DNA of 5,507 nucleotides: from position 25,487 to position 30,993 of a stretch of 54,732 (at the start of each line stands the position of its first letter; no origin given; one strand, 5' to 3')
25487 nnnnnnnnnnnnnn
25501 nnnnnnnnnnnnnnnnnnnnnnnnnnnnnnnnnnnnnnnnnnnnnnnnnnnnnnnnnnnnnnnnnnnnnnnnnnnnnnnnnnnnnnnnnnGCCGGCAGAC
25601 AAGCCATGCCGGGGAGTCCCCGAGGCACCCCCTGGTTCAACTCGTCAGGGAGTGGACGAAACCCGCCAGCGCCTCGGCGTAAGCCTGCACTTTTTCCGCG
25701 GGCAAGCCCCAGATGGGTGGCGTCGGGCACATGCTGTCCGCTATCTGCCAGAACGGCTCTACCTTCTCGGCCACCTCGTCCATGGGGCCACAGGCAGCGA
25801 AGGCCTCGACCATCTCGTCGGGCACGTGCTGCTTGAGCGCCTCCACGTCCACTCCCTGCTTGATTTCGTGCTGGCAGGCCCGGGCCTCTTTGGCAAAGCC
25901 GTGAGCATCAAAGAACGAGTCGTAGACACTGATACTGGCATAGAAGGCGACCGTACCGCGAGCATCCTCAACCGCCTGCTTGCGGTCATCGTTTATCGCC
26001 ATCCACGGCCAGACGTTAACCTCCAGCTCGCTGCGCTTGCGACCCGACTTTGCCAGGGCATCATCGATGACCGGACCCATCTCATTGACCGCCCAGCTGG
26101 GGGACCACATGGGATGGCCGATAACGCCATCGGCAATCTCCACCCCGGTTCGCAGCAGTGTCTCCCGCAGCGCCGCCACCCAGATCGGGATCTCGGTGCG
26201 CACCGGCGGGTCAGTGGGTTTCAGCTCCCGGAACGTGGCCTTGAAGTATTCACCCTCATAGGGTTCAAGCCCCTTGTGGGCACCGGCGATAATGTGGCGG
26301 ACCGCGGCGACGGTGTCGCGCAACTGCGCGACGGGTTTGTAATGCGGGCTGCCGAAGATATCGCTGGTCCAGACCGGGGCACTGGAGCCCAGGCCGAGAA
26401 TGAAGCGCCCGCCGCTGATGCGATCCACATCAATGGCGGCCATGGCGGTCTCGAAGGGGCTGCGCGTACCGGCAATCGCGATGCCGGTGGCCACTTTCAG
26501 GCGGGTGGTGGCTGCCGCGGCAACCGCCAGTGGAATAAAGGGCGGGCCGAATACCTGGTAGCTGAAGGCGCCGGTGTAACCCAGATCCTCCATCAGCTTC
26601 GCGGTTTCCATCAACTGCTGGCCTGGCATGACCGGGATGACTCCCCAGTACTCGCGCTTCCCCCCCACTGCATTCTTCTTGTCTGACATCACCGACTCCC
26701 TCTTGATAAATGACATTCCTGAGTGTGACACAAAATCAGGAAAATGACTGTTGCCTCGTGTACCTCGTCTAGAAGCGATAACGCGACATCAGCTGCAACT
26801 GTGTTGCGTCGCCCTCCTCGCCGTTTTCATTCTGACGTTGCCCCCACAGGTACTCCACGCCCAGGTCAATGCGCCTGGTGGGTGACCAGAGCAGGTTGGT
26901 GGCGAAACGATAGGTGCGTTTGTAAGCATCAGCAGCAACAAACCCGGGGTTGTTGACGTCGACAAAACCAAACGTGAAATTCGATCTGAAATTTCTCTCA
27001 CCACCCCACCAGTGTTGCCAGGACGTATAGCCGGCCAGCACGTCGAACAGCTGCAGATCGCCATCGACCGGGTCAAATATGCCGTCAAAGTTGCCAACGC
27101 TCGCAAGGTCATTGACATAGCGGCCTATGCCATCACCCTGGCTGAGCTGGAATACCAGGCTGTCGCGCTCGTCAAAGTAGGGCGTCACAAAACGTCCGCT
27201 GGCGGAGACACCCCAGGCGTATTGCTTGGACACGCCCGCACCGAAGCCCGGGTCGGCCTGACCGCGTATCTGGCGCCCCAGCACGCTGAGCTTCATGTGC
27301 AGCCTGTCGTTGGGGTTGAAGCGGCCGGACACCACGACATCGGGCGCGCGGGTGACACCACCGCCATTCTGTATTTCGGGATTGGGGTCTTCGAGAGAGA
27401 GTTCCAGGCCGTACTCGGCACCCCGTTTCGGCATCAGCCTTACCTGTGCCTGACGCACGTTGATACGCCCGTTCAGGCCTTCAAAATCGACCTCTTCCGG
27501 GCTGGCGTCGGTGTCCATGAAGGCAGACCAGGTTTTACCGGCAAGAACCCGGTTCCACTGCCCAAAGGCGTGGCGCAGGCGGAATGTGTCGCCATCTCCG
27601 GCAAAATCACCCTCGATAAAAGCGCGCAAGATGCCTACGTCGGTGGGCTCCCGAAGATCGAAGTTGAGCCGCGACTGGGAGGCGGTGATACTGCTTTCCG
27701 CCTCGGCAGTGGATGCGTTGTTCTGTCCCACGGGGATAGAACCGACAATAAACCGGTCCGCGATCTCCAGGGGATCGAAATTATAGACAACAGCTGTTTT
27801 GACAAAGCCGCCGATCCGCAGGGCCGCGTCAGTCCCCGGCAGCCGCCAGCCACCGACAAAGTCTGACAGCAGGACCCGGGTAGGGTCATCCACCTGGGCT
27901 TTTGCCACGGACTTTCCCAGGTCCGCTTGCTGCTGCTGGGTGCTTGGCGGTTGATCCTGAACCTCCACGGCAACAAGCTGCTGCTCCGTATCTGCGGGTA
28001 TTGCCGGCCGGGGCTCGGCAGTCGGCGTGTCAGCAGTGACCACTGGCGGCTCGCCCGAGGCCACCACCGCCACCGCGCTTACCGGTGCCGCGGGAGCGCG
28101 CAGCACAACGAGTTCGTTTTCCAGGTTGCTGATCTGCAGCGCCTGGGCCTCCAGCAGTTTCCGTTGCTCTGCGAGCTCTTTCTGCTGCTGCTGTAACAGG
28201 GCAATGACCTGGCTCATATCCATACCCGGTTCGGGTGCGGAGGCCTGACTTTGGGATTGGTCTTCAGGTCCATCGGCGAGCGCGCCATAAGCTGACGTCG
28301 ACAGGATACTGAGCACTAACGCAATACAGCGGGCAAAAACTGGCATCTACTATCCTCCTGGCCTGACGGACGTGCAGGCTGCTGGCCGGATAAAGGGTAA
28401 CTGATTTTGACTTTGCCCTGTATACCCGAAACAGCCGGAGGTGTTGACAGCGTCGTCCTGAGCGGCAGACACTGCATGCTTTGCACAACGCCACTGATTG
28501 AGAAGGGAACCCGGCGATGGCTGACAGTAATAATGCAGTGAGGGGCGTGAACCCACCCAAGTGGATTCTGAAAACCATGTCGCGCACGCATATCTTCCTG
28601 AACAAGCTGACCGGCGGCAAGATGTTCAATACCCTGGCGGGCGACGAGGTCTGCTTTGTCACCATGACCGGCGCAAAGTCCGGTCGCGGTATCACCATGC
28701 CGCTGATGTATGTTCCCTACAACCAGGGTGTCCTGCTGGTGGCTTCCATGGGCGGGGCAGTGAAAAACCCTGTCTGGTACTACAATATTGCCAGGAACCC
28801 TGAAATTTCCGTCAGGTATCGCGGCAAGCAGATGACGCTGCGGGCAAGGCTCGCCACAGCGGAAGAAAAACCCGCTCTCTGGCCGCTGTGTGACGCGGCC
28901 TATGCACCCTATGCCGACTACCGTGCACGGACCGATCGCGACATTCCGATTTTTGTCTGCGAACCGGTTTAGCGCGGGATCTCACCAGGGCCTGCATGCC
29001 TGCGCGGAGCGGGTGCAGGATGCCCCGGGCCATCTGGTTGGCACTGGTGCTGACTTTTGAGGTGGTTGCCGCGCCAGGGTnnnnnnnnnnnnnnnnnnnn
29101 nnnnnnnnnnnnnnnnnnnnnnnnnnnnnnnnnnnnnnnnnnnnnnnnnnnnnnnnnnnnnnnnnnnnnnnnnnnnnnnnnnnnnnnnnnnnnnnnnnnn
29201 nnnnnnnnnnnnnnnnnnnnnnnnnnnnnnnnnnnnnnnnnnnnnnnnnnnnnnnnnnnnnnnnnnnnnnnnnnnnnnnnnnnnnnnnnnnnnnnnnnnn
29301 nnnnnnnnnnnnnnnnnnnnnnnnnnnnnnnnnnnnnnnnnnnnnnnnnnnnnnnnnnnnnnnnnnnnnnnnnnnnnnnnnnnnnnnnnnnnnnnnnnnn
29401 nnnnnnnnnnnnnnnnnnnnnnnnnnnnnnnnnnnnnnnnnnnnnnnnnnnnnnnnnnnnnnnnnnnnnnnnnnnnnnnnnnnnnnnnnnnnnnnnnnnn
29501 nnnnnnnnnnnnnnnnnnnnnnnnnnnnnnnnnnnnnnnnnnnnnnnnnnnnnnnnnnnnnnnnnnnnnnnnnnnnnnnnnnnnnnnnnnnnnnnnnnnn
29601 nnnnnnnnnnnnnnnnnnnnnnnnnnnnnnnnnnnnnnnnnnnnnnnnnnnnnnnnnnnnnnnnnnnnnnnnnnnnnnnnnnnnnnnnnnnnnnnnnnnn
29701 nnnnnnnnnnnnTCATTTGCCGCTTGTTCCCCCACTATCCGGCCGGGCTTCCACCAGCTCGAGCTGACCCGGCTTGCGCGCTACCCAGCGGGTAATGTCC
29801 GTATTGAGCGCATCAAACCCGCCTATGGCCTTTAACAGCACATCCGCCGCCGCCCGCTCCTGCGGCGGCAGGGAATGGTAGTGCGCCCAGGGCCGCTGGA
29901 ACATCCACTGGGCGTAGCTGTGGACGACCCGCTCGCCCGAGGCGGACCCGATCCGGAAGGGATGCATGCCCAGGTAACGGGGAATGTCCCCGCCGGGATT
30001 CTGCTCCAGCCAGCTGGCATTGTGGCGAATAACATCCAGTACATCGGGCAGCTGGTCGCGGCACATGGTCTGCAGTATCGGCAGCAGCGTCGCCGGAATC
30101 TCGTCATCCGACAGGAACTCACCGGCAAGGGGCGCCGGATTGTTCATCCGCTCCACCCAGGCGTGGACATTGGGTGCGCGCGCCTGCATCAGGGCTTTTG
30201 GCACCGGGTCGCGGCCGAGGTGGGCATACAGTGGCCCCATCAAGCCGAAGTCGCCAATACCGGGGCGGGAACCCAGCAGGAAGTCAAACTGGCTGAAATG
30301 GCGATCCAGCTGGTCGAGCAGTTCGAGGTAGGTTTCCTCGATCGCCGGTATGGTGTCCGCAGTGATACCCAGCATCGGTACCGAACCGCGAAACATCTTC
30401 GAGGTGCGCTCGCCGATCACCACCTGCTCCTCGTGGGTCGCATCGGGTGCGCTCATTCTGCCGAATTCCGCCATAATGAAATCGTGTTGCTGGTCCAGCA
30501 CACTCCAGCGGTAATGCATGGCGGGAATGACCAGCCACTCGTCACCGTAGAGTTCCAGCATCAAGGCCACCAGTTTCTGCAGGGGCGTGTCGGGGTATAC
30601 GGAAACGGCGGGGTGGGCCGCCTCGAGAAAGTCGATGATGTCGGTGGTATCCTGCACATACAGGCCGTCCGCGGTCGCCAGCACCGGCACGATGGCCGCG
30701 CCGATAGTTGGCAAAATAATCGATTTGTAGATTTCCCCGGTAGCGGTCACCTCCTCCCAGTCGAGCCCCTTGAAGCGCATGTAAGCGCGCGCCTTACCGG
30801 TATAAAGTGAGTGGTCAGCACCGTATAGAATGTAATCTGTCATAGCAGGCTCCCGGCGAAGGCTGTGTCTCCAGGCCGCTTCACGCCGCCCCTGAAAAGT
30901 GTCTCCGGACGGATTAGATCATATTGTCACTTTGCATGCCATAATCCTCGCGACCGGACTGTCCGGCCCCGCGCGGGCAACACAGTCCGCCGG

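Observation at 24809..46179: One 17-bp palindrome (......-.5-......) in four separate divergent promoter regions: candidate unannotated regulon of about 25-28 genes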

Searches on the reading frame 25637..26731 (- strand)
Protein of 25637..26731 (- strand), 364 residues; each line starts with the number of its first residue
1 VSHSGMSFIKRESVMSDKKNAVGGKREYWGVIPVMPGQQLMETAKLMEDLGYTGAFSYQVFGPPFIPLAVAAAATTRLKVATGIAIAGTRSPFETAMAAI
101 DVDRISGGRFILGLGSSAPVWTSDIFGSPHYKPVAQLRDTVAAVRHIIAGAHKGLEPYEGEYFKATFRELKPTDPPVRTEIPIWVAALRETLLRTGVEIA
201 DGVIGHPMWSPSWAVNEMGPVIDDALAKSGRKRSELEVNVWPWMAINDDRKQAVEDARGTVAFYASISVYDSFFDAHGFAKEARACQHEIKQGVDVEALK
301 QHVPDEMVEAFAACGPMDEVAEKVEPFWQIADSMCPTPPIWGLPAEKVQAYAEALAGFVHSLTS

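Call 9: search_protein_families(library=pfam, proteins=[window:25637-26731:-])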
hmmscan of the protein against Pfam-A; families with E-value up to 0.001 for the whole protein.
window:25637-26731:- (364 aa): 1 family
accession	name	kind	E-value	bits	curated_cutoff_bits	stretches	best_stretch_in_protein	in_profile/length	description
PF00296.26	Bac_luciferase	-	8e-54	183.5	27.9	1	36-325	21-305/314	Luciferase-like monooxygenase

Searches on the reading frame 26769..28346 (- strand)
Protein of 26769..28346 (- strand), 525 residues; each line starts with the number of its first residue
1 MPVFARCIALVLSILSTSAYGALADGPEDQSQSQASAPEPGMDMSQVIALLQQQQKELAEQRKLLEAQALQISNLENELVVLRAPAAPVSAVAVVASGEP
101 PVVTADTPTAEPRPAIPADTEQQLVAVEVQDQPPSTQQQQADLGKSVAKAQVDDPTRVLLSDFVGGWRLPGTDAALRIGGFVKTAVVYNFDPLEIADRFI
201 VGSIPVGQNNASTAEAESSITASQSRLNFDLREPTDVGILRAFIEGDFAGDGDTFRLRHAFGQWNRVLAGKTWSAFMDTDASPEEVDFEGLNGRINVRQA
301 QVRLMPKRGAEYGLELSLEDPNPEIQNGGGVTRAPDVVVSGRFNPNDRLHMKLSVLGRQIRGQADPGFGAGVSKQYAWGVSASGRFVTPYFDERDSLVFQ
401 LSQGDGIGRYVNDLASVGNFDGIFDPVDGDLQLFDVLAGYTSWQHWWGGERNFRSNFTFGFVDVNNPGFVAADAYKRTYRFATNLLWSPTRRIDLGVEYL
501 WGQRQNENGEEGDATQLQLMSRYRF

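Call 9: search_protein_families(library=pfam, proteins=[window:26769-28346:-])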
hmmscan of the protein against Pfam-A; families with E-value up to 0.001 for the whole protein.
window:26769-28346:- (525 aa): 2 families
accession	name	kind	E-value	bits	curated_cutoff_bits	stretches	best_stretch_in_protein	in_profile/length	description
PF19577.5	DcaP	-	4.5e-28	98.8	27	1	178-525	71-410/410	DcaP outer membrane protein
PF02530.20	Porin_2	-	3.2e-06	27.2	22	1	165-278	23-135/357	Porin subfamily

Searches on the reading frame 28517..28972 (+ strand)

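Call 9: search_protein_families(library=pfam, proteins=[window:28517-28972:+])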
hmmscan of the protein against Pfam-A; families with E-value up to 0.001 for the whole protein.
window:28517-28972:+ (151 aa): 1 family
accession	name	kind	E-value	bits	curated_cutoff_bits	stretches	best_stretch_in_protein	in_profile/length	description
PF04075.20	F420H2_quin_red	-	1.1e-33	116.5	22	1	23-150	3-130/130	F420H(2)-dependent quinone reductase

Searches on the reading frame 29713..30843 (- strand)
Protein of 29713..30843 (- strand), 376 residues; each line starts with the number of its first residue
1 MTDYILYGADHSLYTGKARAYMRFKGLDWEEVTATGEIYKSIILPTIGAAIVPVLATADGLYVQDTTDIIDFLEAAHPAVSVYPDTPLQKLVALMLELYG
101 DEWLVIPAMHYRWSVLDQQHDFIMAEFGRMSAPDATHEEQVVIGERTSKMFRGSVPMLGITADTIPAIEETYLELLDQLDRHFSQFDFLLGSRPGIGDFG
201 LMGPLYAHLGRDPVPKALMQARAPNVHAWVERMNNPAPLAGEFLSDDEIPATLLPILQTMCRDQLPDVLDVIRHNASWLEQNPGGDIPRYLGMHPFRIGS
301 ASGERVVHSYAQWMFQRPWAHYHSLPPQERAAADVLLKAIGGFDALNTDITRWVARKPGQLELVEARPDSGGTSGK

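Call 10: search_protein_families(library=pfam, proteins=[window:29713-30843:-])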
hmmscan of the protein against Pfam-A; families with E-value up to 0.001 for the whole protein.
window:29713-30843:- (376 aa): 4 families
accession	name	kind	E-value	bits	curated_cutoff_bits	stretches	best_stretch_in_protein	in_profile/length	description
PF13417.12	GST_N_3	-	2.3e-11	44.3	22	1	6-79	1-73/75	Glutathione S-transferase, N-terminal domain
PF13410.11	GST_C_2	-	2.2e-08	34.5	24.9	1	164-232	3-69/69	Glutathione S-transferase, C-terminal domain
PF13409.12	GST_N_2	-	4.1e-07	31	25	1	12-75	2-69/70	Glutathione S-transferase, N-terminal domain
PF00043.30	GST_C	-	3.1e-06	27.8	20.7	1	169-235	28-91/93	Glutathione S-transferase, C-terminal domain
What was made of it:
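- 29713..30843 (-): GST-like protein (376 aa), first gene of the TetR operon. After the TetR itself, this is the most often site-adjacent family. Pfam (call 10).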

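Call 26: search_protein_families(library=ncbifam, proteins=[window:29713-30843:-], max_evalue=0.01)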
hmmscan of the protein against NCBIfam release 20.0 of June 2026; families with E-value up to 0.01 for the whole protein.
window:29713-30843:- (376 aa): 3 families
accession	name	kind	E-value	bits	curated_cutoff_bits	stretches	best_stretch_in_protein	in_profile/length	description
NF007702.0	PRK10387.1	equivalog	0.00019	21.2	133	1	6-76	3-72/215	glutaredoxin 2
NF049950.1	IsopEpoxGlthnTfaseIsoI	equivalog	0.0008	19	300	1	11-201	16-199/238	iIsoprene-epoxide--glutathione S-transferase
TIGR02182.1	GRXB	equivalog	0.0015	18.3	186.65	0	6-77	2-72/209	GrxB family glutaredoxin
